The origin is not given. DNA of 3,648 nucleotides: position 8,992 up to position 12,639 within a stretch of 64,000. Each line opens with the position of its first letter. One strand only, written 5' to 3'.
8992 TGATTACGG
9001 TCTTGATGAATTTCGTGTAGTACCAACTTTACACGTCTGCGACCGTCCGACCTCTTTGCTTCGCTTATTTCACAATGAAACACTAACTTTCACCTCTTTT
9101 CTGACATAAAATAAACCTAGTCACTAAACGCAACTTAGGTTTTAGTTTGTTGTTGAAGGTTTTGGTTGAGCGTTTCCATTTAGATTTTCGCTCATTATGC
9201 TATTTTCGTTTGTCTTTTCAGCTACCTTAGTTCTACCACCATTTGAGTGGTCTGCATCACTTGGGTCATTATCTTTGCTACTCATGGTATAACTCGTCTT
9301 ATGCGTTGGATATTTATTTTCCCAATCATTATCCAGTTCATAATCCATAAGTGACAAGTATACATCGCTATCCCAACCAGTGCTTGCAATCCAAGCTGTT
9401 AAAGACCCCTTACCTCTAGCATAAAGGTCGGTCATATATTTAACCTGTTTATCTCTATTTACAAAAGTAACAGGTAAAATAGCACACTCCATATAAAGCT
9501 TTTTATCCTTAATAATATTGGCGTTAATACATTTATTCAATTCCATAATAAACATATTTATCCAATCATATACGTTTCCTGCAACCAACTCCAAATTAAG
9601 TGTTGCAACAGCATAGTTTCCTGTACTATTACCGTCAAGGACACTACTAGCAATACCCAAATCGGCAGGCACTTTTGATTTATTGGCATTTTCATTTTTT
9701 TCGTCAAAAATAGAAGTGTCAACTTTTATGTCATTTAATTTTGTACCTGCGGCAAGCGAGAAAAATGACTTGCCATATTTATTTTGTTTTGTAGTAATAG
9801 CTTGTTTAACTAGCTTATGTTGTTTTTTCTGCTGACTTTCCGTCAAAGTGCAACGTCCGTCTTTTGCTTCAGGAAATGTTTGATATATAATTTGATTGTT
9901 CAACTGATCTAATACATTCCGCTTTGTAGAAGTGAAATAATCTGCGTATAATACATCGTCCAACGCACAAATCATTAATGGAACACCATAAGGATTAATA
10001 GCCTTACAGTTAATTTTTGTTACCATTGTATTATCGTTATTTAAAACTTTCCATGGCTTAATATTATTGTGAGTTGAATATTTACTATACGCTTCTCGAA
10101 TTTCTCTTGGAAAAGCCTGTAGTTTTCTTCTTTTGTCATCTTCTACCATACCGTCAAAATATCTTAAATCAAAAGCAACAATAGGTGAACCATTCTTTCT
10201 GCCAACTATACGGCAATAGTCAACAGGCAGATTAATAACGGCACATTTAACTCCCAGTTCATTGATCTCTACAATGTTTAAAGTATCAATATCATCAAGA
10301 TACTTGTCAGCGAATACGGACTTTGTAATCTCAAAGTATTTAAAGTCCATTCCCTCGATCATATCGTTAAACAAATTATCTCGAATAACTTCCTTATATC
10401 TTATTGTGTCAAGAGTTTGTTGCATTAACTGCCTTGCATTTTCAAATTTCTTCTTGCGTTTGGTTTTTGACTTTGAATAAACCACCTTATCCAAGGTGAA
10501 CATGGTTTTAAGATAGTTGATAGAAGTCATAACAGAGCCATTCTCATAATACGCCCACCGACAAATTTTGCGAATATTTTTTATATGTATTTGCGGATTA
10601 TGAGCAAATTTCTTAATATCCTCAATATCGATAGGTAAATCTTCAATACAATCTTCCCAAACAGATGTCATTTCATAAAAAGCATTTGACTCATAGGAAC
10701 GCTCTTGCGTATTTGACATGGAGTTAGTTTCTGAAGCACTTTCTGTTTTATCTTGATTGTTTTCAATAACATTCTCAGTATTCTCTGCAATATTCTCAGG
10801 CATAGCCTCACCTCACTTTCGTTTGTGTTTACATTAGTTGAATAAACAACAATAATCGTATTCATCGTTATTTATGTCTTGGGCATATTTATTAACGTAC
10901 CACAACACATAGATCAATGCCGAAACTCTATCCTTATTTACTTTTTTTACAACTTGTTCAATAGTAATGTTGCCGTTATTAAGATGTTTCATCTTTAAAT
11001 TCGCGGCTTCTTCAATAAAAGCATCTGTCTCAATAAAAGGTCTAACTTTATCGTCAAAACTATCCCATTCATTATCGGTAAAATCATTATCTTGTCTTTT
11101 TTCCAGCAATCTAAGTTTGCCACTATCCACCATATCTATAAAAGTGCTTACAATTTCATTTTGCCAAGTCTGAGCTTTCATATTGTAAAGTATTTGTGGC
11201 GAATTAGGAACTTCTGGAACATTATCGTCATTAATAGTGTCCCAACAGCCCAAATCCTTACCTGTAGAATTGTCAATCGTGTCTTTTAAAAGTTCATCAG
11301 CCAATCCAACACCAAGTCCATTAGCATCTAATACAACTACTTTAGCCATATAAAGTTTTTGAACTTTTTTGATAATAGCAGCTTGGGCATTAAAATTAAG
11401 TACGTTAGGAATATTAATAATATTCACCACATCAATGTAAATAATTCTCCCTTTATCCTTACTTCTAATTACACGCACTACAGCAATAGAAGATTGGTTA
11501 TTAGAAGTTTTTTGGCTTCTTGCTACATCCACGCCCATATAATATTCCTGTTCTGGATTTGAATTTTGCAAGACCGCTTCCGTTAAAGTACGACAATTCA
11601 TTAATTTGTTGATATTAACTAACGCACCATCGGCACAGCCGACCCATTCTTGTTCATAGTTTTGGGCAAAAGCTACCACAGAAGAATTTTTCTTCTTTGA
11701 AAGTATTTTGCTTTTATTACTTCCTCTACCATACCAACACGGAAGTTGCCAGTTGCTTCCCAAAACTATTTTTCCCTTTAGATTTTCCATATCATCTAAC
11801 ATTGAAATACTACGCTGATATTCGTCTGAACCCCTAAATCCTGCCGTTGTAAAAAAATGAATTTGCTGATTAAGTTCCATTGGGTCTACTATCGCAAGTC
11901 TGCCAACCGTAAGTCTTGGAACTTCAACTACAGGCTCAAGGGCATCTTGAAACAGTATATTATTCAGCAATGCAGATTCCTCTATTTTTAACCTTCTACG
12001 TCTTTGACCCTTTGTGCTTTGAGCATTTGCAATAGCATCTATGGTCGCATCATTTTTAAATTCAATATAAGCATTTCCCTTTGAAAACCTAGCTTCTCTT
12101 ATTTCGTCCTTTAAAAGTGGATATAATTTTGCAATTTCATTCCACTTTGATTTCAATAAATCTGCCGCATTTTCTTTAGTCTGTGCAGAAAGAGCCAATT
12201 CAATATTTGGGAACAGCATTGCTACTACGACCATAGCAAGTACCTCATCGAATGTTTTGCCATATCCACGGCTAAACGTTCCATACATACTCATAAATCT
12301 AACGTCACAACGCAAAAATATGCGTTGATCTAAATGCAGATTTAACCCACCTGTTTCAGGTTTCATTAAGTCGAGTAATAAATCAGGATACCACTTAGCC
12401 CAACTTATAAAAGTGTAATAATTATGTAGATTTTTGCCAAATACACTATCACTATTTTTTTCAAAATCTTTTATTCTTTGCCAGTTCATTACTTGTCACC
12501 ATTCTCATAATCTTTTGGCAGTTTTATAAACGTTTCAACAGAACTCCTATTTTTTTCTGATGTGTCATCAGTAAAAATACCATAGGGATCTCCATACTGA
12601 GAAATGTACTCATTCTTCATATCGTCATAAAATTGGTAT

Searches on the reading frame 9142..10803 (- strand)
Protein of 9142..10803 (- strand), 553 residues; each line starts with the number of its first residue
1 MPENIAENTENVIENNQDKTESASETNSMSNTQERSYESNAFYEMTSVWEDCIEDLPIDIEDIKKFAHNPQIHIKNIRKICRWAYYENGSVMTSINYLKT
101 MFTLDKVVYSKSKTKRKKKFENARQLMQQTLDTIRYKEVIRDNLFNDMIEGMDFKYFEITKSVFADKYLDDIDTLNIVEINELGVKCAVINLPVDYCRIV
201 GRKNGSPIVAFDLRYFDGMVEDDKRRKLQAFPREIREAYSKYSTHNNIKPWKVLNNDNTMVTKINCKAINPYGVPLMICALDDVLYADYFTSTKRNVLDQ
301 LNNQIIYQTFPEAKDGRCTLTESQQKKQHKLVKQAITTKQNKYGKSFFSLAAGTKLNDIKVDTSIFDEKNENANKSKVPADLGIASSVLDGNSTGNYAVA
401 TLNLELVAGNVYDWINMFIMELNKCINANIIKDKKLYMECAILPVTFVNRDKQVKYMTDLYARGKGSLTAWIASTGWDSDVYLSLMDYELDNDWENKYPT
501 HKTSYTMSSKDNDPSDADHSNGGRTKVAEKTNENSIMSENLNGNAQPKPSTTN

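Call 50: search_protein_families(library=phrogs, proteins=[window:9142-10803:-], max_evalue=0.00001)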
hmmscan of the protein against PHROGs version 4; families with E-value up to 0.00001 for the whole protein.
window:9142-10803:- (553 aa): 1 family
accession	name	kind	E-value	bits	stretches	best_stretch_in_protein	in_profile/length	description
phrog_2739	-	head and packaging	2.8e-43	149.3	1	25-537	9-490/501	portal protein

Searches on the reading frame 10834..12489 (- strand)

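Call 50: search_protein_families(library=phrogs, proteins=[window:10834-12489:-], max_evalue=0.00001)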
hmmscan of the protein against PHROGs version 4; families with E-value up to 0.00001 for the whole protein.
window:10834-12489:- (551 aa): 4 families
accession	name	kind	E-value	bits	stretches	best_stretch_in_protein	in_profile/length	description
phrog_15503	-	unknown function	4.7e-63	213.8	1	11-253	31-245/245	-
phrog_24618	-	unknown function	1.4e-22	81.5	1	341-532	2-208/230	-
phrog_26582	-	unknown function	2.6e-11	44.4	1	272-529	52-331/363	-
phrog_5909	-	head and packaging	1.2e-06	28.9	1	266-402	52-184/285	terminase large subunit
